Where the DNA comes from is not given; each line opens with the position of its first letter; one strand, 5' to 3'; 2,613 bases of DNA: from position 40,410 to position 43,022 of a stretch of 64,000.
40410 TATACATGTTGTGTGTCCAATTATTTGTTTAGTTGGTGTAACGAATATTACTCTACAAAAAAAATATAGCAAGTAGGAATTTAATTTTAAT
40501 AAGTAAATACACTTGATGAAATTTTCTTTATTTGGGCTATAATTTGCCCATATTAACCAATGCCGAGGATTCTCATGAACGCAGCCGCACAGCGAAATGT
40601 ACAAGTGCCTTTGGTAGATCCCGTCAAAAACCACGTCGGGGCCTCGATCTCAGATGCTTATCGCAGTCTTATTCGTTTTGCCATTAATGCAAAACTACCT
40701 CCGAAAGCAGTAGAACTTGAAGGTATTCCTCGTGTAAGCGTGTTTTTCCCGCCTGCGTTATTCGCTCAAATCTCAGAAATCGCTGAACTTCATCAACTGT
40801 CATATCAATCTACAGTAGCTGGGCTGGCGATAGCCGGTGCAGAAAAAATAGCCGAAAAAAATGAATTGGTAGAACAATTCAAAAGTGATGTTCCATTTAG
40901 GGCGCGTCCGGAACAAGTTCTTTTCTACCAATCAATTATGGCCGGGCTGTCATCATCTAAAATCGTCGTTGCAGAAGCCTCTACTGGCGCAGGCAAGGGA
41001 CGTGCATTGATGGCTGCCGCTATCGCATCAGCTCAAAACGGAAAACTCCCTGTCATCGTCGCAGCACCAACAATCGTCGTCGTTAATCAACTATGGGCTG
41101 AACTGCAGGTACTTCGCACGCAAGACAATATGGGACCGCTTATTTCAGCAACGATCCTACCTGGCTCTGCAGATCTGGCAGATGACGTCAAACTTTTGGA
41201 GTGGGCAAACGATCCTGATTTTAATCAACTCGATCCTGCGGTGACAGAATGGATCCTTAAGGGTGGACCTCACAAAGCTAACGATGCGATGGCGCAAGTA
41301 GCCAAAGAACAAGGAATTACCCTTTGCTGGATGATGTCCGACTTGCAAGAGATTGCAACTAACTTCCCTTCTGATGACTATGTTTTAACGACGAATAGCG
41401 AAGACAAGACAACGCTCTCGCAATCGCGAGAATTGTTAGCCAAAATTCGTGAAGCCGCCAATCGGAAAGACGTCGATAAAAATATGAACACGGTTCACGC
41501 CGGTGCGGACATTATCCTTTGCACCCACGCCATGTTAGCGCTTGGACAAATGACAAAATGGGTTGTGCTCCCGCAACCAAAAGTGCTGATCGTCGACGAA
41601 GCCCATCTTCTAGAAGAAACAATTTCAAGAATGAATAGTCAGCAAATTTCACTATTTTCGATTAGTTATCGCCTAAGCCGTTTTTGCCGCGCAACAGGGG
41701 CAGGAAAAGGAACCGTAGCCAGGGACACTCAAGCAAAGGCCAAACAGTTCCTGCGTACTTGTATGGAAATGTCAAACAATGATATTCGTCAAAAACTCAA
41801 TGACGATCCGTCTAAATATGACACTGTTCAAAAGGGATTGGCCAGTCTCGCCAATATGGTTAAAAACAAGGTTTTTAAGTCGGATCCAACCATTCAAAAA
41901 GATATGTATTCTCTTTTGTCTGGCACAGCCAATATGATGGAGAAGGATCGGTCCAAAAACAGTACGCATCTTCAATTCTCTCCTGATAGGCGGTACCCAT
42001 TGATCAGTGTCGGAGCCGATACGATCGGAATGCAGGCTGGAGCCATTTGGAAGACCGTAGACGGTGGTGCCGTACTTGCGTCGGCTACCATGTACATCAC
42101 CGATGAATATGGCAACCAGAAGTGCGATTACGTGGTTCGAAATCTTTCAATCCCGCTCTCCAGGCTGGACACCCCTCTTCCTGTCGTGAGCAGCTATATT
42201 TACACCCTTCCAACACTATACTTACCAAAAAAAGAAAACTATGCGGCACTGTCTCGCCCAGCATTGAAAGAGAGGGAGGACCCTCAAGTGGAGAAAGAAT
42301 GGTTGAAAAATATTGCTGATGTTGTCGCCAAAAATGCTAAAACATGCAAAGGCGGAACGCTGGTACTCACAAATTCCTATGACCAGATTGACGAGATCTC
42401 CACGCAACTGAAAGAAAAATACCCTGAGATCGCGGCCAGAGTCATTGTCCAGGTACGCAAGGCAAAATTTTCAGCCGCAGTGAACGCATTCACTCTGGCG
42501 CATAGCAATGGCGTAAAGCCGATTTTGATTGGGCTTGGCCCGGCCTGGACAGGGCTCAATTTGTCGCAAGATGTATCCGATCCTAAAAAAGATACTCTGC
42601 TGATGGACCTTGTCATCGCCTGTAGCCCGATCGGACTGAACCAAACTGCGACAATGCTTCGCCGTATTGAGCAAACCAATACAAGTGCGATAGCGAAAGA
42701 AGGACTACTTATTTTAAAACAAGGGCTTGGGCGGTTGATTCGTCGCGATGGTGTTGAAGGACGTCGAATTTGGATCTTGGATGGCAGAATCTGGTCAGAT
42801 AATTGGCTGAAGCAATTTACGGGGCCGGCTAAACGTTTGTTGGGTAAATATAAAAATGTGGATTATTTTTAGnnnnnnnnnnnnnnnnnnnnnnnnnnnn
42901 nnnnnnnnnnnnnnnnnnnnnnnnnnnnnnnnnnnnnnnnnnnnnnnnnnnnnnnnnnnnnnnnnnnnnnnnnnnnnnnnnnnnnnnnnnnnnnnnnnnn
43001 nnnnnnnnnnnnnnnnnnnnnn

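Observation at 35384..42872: Type IV-A-architecture CRISPR-Cas (cas6-csf1-csf2-csf3 plus divergent CasDinG) with its own I-E-type cas1-cas2 fused into the operon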

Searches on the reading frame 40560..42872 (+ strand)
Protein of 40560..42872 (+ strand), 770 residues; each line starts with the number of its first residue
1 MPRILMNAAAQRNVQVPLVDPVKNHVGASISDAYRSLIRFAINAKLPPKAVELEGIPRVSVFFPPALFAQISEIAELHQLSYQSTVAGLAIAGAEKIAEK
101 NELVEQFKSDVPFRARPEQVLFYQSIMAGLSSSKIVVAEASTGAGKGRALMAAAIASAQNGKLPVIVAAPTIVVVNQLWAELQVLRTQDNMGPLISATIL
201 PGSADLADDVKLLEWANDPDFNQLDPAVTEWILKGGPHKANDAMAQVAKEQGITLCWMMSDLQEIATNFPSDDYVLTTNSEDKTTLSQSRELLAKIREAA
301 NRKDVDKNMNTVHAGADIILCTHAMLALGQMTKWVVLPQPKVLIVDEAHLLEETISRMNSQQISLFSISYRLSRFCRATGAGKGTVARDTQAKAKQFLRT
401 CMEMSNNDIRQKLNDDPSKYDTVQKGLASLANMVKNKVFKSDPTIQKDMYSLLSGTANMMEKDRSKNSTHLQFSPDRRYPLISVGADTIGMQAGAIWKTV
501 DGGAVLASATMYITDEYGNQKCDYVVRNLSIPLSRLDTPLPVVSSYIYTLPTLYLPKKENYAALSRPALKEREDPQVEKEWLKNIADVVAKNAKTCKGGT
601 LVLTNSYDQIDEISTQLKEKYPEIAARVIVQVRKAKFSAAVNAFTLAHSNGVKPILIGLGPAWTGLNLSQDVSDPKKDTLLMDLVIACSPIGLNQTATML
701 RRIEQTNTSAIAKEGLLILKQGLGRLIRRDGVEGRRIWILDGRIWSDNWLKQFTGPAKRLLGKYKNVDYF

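Call 3: search_protein_families(library=ncbifam, proteins=[window:40560-42872:+], max_evalue=0.01)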
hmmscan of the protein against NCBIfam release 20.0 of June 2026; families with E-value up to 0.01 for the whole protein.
window:40560-42872:+ (770 aa): 11 families
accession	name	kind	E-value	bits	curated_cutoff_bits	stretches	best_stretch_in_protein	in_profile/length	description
TIGR03117.2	cas_csf4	equivalog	9.2e-138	460.7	400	2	333-765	370-799/800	type IV CRISPR-associated DEAD/DEAH-box helicase Csf4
NF005981.0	PRK08074.1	equivalog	8.8e-26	90.1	789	3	314-443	430-548/931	ATP-dependent DNA helicase DinG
TIGR01407.1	dinG_rel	hypoth_equivalog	2e-24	85.9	547.7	3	578-754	694-864/889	putative DnaQ family exonuclease/DinG family helicase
NF053712.1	repair_DEAH_YoaA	equivalog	5.4e-23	81.5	680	2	316-753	190-609/630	DNA repair helicase YoaA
NF008729.0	PRK11747.1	equivalog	3.1e-18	65.6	598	2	393-749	361-686/703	ATP-dependent DNA helicase DinG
NF005569.0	PRK07246.1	equivalog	3.1e-06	25.8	794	1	84-181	212-310/820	bifunctional DnaQ family exonuclease/ATP-dependent helicase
TIGR00580.2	mfd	equivalog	0.00011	20.8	800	1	94-182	413-502/907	transcription-repair coupling factor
TIGR00604.1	rad3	subfamily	0.00014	20.6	246.95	0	339-418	222-303/706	DNA repair helicase (rad3)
NF008163.0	PRK10917.1-1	equivalog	0.00091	17.6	796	1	76-182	230-337/692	ATP-dependent DNA helicase RecG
TIGR03158.1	cas3_cyano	exception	0.0047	16.1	69.1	0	132-218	13-91/357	type I-D CRISPR-associated helicase Cas3'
TIGR01587.1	cas3_core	equivalog_domain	0.0077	15.4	102.45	0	135-191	1-58/358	CRISPR-associated helicase Cas3'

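Call 4: search_protein_families(library=pfam, proteins=[window:40560-42872:+], max_evalue=0.01)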
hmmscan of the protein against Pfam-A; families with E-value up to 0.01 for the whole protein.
window:40560-42872:+ (770 aa): 6 families
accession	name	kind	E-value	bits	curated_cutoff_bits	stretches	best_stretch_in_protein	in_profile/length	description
PF00270.35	DEAD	-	1.8e-10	41.3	26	2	128-186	9-69/167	DEAD/DEAH box helicase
PF13307.12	Helicase_C_2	-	2.7e-10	41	25.3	1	594-754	6-164/170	Helicase C-terminal domain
PF07652.20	Flavi_DEAD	-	1.4e-05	25.6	21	0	132-183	3-54/148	Flavivirus DEAD domain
PF13604.12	AAA_30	-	0.00054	20.2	27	1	130-182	14-66/191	AAA domain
PF04851.21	ResIII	-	0.00069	20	22.5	0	115-186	4-77/164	Type III restriction enzyme, res subunit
PF06733.21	DEAD_2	-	0.00088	19.4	21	1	313-364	115-168/172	DEAD_2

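Call 5: search_protein_families(library=padloc, proteins=[window:40560-42872:+], max_evalue=0.01)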
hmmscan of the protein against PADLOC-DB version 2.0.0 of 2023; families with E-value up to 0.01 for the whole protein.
window:40560-42872:+ (770 aa): 14 families
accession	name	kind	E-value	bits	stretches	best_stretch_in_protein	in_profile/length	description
PDLC01730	typeIV_DinG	-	2.8e-147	490.3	2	333-768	365-798/802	Csf4_1_IVA1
PDLC01321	typeIV_DinG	-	3.8e-120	400.4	1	118-743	1-559/559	CAS-IV-A; associated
PDLC01007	typeIV_DinG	-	1.7e-118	395.1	2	337-764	244-676/676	CRISPR type AFERR-associated DEAD/DEAH-box helicase Csf4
PDLC01439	typeIV_DinG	-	3.4e-39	133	1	111-753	12-552/575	CAS-IV-A; associated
PDLC01729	typeIV_DinG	-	2.5e-37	126.9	1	113-744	18-617/666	Csf4_0_IVA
PDLC01731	typeIV_DinG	-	2.2e-36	123.8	1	301-746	110-493/526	Csf4_2_IVA1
PDLC01767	Cas3e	-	1e-08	32.1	1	101-233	179-290/680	-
PDLC02707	PbeA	-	2.2e-05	21.2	0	126-185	261-321/672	PbeA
PDLC01732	typeIV_DinG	-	6e-05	20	1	465-746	326-593/648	Csf4_3_IVE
PDLC01710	Cas3a1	-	6.4e-05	19.6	1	105-178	188-266/745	Cas3_1_CAS-I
PDLC00937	Cas3d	-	0.0013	16.1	0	132-218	13-91/357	"CRISPR-associated helicase Cas3, subtype CYANO"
PDLC00938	Cas3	-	0.002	15.4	0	135-191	1-58/358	CRISPR-associated helicase Cas3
PDLC01762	Cas3b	-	0.0054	13.3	0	99-192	211-296/692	-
PDLC00177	HamB1|HamB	-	0.0072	12.5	0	122-185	143-206/841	DEAD-box helicase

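Call 69: search_solved_structures(query=window:40560-42872:+, max_evalue=1e-10)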
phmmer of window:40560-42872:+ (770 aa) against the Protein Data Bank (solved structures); distinct sequences matched with E-value up to 1e-10: 4.
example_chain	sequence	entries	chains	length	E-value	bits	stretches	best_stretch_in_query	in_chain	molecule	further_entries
8rfj_K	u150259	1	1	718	3.6e-58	200.8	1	35-766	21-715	ATP-dependent DNA helicase DinG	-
8v44_A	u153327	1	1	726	2.7e-52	181.4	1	35-765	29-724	CasDinG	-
8e2w_A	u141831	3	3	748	2.8e-52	181.3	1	35-765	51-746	CasDinG | CRISPR-associated DEAD/DEAH-box helicase CasDinG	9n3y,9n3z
7xex_A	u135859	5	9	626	3.6e-49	171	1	131-765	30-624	CasDinG | Csf4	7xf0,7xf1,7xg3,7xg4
